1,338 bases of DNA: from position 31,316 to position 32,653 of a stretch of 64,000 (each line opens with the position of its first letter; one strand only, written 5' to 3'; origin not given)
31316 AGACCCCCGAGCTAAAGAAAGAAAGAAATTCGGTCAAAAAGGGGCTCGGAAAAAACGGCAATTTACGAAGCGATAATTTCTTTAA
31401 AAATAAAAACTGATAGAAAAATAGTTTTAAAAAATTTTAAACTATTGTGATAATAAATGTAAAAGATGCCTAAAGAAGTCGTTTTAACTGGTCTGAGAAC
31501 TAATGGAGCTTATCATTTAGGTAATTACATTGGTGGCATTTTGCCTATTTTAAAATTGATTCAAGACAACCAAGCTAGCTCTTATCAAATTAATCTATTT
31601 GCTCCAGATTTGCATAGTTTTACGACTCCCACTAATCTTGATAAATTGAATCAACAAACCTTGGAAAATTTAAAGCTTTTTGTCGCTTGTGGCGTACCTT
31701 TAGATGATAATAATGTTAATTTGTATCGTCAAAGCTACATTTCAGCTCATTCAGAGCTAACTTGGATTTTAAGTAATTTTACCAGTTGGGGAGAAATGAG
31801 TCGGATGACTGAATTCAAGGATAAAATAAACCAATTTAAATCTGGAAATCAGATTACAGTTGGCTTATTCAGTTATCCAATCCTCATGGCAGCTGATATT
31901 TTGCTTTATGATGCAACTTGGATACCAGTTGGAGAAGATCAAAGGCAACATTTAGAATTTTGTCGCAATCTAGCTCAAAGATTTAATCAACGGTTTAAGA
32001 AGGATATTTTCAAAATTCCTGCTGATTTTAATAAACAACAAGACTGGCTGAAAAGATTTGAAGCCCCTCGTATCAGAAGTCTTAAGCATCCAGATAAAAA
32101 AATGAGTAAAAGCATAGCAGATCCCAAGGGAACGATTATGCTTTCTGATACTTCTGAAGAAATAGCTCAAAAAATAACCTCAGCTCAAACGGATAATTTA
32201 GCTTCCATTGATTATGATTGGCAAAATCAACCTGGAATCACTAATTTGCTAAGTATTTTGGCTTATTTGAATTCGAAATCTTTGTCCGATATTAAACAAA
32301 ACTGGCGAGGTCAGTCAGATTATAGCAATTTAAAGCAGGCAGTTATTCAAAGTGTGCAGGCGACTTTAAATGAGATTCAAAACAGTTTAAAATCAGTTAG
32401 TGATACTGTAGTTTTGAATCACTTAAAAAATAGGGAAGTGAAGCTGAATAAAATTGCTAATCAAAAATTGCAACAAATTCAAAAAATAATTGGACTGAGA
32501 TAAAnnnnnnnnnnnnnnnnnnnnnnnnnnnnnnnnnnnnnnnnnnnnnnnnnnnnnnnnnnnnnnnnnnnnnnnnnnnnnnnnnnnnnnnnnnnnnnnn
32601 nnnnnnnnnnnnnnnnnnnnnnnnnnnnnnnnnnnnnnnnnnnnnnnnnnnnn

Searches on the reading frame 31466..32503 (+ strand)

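Call 56: search_protein_families(library=pfam, proteins=[window:31466-32503:+], max_evalue=0.001)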
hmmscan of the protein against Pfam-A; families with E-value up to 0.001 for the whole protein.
window:31466-32503:+ (345 aa): 1 family
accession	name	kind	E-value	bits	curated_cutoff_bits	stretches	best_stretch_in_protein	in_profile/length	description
PF00579.31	tRNA-synt_1b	-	8.3e-53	180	21.1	1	5-301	7-291/292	tRNA synthetases class I (W and Y)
